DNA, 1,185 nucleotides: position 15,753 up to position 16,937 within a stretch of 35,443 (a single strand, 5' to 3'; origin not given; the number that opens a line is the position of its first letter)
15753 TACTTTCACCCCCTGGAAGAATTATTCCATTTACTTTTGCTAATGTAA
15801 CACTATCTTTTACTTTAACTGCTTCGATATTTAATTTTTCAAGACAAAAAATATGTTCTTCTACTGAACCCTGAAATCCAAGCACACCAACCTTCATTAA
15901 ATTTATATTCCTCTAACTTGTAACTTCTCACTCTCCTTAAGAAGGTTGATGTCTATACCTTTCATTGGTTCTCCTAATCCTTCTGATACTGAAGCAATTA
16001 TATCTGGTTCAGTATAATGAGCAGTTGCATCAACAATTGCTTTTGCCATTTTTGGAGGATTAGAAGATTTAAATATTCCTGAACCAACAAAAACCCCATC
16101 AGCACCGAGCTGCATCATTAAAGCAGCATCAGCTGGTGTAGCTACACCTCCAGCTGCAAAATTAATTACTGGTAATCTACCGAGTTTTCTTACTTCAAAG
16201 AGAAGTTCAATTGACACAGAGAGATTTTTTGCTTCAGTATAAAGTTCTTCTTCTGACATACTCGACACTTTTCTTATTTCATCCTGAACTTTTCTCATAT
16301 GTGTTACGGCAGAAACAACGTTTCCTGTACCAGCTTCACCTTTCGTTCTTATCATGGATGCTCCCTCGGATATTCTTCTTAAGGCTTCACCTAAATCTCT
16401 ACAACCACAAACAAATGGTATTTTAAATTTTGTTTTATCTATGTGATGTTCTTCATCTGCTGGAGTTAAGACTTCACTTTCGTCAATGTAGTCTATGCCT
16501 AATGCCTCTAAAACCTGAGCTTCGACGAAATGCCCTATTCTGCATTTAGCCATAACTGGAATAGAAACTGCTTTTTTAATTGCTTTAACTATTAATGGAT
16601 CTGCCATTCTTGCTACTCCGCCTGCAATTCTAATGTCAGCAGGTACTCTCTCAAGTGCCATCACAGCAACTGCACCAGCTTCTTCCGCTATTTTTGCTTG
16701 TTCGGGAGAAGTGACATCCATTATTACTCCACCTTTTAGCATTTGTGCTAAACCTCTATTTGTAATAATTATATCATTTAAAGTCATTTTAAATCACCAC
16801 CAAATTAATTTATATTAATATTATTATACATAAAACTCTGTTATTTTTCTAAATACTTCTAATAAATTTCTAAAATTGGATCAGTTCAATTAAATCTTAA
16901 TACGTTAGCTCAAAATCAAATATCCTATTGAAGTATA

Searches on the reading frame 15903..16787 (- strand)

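Call 14: search_protein_families(library=pfam, proteins=[window:15903-16787:-], max_evalue=0.001)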
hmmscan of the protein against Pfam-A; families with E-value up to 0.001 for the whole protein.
window:15903-16787:- (294 aa): 4 families
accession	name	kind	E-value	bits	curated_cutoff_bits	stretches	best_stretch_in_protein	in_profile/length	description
PF01680.23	SOR_SNZ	-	5.9e-108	359.8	27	1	10-212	5-207/207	SOR/SNZ family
PF05690.20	ThiG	-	7.1e-09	35.8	23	1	204-255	175-224/247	Thiazole biosynthesis protein ThiG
PF03060.21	NMO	-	5e-06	26.6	28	1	193-288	182-273/331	Nitronate monooxygenase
PF01207.24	Dus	-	0.00024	20.8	20.4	0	66-86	113-133/311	Dihydrouridine synthase (Dus)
